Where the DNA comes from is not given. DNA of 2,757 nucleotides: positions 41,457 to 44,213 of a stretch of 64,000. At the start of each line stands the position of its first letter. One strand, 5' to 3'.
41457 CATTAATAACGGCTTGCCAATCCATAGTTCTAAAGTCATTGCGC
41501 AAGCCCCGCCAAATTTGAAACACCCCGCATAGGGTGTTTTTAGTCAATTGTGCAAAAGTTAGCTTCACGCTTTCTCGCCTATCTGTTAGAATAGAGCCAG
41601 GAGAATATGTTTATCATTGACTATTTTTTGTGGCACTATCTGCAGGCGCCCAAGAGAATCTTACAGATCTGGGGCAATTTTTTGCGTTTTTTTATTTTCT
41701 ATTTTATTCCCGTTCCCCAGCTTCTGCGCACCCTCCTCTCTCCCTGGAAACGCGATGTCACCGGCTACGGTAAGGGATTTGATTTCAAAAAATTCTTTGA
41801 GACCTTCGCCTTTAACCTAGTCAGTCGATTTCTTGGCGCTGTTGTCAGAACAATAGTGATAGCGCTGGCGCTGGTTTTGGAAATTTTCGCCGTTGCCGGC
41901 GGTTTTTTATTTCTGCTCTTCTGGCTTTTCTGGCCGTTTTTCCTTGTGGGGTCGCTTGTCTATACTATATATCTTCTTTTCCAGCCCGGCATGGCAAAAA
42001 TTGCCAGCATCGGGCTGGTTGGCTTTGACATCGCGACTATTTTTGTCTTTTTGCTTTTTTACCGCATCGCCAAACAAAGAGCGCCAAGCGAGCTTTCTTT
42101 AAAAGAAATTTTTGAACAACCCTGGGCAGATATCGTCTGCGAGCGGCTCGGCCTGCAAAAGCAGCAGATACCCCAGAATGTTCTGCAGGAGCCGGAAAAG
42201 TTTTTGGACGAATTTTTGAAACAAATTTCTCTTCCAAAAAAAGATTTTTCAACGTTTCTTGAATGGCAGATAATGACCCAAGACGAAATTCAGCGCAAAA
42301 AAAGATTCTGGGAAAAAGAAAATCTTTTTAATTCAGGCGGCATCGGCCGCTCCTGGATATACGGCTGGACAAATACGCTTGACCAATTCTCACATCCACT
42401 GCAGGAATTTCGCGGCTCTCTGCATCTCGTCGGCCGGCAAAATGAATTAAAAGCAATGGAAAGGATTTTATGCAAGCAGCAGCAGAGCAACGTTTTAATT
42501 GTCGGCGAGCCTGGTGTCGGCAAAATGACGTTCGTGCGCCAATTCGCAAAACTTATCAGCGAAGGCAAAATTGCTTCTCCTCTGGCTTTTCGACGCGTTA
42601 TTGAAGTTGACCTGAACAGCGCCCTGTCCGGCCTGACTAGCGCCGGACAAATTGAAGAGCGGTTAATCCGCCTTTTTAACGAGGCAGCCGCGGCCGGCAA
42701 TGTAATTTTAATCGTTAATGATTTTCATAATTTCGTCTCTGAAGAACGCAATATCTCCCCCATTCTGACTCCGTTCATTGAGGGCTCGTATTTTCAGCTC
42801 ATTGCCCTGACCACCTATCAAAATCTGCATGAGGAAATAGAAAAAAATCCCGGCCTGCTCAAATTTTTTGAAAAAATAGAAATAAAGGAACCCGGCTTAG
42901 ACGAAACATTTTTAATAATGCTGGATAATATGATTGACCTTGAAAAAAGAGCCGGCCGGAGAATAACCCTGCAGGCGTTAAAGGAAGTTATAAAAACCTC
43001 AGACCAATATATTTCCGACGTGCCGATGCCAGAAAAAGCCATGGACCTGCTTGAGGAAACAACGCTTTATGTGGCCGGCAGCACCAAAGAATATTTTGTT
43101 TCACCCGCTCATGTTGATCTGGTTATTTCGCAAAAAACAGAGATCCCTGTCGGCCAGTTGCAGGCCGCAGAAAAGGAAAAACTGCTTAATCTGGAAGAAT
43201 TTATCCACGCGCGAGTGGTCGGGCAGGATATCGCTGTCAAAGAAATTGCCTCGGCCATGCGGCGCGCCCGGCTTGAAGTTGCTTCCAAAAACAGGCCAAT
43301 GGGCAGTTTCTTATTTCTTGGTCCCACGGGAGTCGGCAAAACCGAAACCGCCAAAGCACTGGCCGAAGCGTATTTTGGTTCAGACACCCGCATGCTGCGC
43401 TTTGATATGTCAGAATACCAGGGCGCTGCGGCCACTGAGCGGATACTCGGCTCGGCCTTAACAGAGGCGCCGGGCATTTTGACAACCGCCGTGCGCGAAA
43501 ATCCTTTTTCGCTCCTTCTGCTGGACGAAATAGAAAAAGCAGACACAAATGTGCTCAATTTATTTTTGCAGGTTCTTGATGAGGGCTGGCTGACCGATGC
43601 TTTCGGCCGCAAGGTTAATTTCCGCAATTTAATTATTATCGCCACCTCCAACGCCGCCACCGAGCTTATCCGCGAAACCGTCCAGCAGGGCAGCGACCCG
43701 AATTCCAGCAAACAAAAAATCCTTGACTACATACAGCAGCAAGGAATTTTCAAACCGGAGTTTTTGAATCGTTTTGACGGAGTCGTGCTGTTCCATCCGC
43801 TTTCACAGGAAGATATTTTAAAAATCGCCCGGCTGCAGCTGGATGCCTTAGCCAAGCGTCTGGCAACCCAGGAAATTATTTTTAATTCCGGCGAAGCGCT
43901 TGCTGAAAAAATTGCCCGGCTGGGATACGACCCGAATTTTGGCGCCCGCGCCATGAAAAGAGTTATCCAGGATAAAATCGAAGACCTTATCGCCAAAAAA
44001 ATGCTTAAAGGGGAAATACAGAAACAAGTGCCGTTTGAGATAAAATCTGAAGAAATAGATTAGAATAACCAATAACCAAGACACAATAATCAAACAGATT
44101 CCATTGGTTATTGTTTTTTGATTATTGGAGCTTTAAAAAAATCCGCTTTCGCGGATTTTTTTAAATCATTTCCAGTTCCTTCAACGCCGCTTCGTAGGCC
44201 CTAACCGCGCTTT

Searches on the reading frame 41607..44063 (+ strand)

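Call 66: search_protein_families(library=pfam, proteins=[window:41607-44063:+], max_evalue=0.0001)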
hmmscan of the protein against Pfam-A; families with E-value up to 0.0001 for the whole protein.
window:41607-44063:+ (818 aa): 19 families
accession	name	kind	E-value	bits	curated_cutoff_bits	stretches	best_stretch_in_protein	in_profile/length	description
PF07724.20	AAA_2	-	1.4e-44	152.5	27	1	563-724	1-164/166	AAA domain (Cdc48 subfamily)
PF10431.15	ClpB_D2-small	-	6.6e-21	74.6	21.9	1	732-807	1-76/81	C-terminal, D2-small domain, of ClpB protein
PF00004.35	AAA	-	2.5e-17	64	21.2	2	569-690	2-117/131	ATPase family associated with various cellular activities (AAA)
PF07728.20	AAA_5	-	8.2e-16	58.7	22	1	568-685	2-125/139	AAA domain (dynein-related subfamily)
PF13191.12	AAA_16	-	1.1e-12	49.3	32.6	1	274-325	2-63/167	AAA ATPase domain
PF00158.32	Sigma54_activat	-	3e-09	37.2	20.2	1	556-690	13-151/168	Sigma-54 interaction domain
PF13401.12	AAA_22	-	7.4e-08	33.2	27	0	291-378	3-97/130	AAA domain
PF12775.13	AAA_7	-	1.4e-07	31.7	25.8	0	542-619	12-87/181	P-loop containing dynein motor region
PF05729.18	NACHT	-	1.7e-06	28.4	26.7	0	296-324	3-31/167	NACHT domain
PF20030.5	bpMoxR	-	1.7e-06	27.7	27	0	568-683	34-146/205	MoxR domain in the MoxR-vWA-beta-propeller ternary systems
PF20720.3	nSTAND3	-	4.7e-06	26.8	27.2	0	291-315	15-39/155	Novel STAND NTPase 3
PF05673.19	DUF815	-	5.1e-06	26.3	23.8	0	566-753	54-215/249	Protein of unknown function (DUF815)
PF17871.7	AAA_lid_9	-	1.4e-05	25.4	22.8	1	444-495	15-66/104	AAA lid domain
PF14532.12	Sigma54_activ_2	-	2.2e-05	25.1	25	0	289-412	17-116/138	Sigma-54 interaction domain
PF02367.23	TsaE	-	3.3e-05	24.3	26.6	0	279-325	5-54/128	Threonylcarbamoyl adenosine biosynthesis protein TsaE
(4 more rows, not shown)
